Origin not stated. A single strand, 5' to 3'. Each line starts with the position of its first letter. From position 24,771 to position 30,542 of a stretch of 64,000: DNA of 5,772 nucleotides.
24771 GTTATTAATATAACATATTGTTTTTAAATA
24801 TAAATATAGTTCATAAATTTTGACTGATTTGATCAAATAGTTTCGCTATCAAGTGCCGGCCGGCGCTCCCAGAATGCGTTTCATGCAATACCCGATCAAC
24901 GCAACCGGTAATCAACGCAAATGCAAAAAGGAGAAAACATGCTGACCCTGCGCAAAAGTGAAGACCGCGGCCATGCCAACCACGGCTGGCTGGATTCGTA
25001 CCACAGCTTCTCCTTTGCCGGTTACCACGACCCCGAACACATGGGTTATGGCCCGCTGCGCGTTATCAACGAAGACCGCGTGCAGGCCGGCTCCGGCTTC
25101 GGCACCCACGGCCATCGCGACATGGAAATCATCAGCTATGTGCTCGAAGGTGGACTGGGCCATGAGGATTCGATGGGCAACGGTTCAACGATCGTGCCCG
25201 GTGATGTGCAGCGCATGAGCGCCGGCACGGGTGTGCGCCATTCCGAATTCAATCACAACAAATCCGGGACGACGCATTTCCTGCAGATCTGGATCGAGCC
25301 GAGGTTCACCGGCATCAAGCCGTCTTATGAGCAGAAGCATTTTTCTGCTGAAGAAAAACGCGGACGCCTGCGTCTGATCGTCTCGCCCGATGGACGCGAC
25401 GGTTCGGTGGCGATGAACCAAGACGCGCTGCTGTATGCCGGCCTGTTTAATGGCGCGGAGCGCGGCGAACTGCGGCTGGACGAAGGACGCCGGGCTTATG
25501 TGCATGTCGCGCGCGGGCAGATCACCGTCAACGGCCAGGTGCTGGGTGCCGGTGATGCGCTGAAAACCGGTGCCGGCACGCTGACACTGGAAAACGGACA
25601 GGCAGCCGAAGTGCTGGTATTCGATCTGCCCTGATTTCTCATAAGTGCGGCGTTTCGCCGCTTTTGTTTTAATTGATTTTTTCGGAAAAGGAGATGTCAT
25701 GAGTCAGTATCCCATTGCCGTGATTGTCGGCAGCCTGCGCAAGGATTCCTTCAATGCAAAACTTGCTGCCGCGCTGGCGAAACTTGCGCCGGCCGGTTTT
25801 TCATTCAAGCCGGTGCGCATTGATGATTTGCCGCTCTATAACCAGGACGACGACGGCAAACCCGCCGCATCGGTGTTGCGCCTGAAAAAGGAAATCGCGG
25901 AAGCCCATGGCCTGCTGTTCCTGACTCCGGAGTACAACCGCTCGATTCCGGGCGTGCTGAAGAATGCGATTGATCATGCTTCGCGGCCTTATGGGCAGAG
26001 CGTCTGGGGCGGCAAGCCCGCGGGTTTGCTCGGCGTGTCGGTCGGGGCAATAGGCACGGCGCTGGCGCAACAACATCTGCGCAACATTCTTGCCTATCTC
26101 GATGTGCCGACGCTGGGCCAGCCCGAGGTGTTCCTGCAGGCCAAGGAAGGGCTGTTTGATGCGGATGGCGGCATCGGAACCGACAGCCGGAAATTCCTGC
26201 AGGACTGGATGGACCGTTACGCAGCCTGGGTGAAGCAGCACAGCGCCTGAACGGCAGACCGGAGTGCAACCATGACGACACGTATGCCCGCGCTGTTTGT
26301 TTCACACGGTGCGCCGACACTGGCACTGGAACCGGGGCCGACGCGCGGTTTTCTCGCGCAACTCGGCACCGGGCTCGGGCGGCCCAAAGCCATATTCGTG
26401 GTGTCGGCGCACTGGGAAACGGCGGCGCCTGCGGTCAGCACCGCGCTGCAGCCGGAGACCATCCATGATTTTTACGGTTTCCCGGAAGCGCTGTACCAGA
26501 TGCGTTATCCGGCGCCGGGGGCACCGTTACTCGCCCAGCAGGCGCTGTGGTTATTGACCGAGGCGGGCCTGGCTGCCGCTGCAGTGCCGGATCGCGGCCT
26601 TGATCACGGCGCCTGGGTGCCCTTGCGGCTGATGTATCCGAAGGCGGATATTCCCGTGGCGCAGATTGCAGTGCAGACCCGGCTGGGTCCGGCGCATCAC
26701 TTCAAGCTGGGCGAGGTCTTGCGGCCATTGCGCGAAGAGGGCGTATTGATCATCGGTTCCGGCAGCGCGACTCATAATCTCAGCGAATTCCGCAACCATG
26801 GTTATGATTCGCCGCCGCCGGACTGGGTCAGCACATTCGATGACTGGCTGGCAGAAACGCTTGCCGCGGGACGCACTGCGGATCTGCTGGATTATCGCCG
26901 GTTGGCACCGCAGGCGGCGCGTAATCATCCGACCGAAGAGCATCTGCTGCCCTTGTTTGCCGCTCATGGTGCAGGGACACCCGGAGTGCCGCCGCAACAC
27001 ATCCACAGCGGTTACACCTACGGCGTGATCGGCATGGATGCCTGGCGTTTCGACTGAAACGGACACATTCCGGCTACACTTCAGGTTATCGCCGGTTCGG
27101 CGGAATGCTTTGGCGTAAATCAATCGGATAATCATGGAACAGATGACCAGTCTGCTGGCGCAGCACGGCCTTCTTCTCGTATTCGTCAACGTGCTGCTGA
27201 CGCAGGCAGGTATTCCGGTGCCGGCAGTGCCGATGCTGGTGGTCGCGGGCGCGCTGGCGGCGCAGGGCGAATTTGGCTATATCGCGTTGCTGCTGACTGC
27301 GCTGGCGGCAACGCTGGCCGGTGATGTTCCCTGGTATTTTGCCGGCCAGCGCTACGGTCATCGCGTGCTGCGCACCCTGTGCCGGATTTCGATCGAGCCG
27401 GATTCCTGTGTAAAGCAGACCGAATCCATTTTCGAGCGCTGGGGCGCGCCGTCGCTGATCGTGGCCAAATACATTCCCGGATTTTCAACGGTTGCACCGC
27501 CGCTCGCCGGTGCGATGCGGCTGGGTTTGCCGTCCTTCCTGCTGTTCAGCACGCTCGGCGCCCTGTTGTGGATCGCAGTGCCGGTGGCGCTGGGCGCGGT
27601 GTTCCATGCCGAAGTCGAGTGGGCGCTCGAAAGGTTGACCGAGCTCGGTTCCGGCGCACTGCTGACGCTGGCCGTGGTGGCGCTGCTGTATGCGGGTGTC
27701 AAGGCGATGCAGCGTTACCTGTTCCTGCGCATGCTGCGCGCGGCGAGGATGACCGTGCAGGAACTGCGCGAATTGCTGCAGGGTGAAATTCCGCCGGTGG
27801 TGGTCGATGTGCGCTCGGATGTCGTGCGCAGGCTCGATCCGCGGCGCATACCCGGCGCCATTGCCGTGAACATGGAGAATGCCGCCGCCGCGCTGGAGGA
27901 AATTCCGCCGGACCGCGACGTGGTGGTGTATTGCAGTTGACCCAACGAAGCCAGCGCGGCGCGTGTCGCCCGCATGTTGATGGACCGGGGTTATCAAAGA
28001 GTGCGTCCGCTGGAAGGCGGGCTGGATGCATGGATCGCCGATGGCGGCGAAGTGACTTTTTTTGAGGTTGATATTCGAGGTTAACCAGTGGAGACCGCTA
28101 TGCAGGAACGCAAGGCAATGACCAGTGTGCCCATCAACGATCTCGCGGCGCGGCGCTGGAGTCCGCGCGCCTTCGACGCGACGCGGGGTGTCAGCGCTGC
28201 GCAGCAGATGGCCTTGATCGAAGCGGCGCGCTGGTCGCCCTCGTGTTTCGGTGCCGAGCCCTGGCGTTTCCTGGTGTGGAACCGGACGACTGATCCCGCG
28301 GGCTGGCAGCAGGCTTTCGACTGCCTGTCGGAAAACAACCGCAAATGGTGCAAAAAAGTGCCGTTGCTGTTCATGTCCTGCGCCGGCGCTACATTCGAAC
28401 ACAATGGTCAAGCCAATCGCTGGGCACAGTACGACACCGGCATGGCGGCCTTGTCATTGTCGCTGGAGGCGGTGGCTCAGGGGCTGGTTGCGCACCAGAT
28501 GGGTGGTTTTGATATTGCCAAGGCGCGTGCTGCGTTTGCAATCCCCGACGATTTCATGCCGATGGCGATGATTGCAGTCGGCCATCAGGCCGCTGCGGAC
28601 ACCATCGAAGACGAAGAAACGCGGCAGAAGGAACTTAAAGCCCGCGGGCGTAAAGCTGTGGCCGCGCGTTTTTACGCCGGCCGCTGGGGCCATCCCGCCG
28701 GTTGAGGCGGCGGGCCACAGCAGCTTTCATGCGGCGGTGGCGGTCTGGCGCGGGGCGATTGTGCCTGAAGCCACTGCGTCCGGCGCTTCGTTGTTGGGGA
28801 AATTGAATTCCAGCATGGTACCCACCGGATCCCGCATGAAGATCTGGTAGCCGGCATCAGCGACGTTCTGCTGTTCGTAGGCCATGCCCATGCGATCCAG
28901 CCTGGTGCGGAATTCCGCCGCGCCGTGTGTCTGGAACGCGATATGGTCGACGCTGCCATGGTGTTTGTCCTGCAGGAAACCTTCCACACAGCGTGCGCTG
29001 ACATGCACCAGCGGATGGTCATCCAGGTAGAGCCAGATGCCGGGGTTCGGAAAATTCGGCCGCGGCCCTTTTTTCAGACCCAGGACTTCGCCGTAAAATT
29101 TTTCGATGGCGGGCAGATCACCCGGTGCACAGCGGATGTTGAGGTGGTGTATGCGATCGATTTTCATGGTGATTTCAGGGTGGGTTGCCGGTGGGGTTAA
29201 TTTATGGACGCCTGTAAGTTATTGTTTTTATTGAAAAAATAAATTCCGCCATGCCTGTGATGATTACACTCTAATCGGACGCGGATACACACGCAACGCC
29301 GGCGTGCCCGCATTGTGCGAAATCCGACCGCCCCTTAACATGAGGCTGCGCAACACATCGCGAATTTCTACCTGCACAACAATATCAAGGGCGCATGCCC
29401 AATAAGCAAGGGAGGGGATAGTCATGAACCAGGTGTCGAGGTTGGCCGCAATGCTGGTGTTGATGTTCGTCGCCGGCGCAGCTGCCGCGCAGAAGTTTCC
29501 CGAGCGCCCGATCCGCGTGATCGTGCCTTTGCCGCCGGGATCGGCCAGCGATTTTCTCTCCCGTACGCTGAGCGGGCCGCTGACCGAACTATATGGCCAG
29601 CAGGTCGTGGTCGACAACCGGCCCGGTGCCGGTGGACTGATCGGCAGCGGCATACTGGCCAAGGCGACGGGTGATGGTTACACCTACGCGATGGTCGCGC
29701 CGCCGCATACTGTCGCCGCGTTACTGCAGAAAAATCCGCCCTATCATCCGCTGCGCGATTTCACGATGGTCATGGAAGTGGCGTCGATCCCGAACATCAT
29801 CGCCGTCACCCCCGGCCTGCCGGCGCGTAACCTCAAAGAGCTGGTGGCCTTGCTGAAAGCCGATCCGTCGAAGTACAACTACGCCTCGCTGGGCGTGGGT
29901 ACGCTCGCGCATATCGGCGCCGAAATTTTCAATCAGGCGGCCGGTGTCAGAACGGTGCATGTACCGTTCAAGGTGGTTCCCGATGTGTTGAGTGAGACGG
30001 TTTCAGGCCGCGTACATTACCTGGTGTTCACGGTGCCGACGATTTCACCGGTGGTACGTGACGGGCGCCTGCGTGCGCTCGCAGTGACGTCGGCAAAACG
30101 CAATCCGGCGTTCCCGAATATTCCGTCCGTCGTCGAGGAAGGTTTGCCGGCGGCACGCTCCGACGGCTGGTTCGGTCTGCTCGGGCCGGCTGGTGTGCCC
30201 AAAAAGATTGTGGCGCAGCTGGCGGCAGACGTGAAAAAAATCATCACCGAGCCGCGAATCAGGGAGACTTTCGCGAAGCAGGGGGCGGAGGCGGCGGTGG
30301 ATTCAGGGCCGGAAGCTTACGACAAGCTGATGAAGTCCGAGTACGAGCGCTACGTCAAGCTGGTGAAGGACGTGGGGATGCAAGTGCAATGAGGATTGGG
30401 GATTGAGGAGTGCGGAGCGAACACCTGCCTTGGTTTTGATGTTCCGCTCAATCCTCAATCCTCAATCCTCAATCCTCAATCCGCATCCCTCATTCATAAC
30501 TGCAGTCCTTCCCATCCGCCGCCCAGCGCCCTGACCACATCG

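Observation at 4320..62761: Recurrent AT-rich box of about 20 bp, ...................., with at least 11 copies in a 64% GC window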

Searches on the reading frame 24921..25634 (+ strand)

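Call 22: search_protein_families(library=pfam, proteins=[window:24921-25634:+])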
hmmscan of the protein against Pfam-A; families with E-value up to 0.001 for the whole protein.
window:24921-25634:+ (237 aa): 2 families
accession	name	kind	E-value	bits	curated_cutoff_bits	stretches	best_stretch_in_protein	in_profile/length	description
PF02678.22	Pirin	-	5.2e-33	113.7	26.1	1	14-125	6-108/108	Pirin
PF17954.7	Pirin_C_2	-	8.4e-25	87.2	22.9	1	152-236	1-86/86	Quercetinase C-terminal cupin domain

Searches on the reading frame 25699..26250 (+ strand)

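Call 38: search_protein_families(library=pfam, proteins=[window:25699-26250:+])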
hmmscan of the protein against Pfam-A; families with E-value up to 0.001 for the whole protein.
window:25699-26250:+ (183 aa): 2 families
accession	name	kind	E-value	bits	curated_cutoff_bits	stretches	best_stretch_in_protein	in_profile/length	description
PF03358.20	FMN_red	-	1e-39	136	24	1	6-147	3-148/152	NADPH-dependent FMN reductase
PF02525.22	Flavodoxin_2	-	9.8e-08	32.4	27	1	6-118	3-131/198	Flavodoxin-like fold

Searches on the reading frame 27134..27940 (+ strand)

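Call 38: search_protein_families(library=pfam, proteins=[window:27134-27940:+])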
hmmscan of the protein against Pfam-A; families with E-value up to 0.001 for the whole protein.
window:27134-27940:+ (268 aa): 2 families
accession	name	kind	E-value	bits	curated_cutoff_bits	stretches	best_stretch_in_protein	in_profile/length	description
PF09335.16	VTT_dom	-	1.6e-13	51.6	33.9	1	29-155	1-122/123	VTT domain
PF00581.25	Rhodanese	-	0.00012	22.9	22.2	1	207-268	1-69/102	Rhodanese-like domain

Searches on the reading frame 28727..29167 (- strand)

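Call 21: search_protein_families(library=pfam, proteins=[window:28727-29167:-])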
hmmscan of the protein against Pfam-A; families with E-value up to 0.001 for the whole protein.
window:28727-29167:- (146 aa): 1 family
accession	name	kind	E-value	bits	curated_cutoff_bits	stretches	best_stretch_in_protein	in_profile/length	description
PF00903.31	Glyoxalase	-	0.00091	20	20.6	0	5-121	1-121/121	Glyoxalase/Bleomycin resistance protein/Dioxygenase superfamily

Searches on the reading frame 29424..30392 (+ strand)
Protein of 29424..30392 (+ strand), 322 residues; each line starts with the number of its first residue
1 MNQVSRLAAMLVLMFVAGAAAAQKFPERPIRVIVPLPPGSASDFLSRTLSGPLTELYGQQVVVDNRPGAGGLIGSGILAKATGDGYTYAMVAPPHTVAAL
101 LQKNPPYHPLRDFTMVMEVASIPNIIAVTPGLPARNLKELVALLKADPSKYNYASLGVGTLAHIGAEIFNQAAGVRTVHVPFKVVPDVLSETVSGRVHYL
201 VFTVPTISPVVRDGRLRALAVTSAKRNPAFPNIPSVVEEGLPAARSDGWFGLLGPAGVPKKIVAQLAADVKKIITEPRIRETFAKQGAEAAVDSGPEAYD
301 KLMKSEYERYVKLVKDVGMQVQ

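Call 22: search_protein_families(library=pfam, proteins=[window:29424-30392:+])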
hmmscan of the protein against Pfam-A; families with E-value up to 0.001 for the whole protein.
window:29424-30392:+ (322 aa): 1 family
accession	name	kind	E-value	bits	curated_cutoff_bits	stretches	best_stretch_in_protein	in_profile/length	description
PF03401.19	TctC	-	1.9e-63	215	27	1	47-318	3-273/274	Tripartite tricarboxylate transporter family receptor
